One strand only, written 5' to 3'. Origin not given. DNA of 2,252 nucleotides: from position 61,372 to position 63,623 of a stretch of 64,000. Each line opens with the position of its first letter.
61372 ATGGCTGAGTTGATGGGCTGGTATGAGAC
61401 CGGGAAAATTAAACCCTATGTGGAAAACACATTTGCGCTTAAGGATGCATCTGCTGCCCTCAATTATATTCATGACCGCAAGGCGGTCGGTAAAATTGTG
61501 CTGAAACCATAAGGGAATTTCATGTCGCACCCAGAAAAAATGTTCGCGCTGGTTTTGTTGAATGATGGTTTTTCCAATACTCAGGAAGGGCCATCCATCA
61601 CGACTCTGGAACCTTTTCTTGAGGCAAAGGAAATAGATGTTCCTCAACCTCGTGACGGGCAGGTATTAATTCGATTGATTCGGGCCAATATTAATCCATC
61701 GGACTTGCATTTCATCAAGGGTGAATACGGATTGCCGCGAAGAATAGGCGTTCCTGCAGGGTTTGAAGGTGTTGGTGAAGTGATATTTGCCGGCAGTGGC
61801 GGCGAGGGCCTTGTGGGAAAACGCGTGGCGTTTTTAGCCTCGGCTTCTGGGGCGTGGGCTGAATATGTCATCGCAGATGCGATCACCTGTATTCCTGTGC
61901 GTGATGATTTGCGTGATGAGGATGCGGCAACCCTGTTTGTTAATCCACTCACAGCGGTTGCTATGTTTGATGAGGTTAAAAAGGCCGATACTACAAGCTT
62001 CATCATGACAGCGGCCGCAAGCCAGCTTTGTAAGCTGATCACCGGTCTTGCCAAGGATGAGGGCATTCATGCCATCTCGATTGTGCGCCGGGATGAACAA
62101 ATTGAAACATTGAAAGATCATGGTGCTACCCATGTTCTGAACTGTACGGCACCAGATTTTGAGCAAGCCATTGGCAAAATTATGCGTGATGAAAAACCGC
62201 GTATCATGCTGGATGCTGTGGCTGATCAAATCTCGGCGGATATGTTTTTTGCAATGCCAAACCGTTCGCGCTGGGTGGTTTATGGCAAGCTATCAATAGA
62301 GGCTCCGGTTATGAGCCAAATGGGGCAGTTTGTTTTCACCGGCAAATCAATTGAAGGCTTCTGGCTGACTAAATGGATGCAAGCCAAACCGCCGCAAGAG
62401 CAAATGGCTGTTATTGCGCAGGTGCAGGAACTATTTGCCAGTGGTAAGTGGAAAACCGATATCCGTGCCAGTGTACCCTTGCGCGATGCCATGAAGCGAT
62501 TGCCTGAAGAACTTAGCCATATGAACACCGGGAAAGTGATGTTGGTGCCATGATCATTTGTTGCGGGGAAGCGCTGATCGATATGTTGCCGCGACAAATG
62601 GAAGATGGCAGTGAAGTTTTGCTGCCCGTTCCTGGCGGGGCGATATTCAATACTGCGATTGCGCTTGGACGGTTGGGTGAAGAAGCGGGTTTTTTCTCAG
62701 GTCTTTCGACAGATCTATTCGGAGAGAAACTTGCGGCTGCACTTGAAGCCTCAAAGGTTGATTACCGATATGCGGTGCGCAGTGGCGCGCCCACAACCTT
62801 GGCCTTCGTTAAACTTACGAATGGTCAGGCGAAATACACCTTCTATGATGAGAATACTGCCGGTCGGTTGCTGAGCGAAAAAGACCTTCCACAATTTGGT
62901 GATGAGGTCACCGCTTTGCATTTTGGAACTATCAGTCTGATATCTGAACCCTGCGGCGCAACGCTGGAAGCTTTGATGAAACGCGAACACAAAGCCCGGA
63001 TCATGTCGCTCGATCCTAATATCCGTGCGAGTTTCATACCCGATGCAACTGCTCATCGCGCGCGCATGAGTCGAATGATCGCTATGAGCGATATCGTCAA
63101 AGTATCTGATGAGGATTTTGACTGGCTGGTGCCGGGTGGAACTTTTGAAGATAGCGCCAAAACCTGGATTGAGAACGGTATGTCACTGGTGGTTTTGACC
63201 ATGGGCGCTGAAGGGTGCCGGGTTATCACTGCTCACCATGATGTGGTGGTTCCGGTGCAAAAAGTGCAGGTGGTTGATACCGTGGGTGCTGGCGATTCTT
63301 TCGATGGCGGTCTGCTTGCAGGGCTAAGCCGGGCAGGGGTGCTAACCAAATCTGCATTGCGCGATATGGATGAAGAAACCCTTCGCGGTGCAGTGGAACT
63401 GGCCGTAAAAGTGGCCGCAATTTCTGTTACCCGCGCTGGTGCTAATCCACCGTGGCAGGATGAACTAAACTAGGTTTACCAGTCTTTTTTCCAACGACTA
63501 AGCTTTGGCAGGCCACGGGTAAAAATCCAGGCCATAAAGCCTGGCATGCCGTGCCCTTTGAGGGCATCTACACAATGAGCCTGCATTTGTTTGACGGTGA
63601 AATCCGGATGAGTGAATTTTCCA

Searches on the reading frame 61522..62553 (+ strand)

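Call 69: search_protein_families(library=pfam, proteins=[window:61522-62553:+], max_evalue=0.001)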
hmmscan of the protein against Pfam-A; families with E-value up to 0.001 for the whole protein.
window:61522-62553:+ (343 aa): 2 families
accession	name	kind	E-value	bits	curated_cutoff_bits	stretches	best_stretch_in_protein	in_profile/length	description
PF00107.32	ADH_zinc_N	-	1.1e-10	42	31.8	1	175-286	8-118/129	Zinc-binding dehydrogenase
PF08240.17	ADH_N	-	4.9e-10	40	23.5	1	45-127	2-103/104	Alcohol dehydrogenase GroES-like domain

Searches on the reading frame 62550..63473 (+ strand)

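Call 69: search_protein_families(library=pfam, proteins=[window:62550-63473:+], max_evalue=0.001)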
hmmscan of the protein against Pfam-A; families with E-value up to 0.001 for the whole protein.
window:62550-63473:+ (307 aa): 1 family
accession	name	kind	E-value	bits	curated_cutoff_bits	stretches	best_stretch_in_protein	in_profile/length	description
PF00294.29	PfkB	-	8.8e-45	153.8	25.8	1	27-302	34-299/302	pfkB family carbohydrate kinase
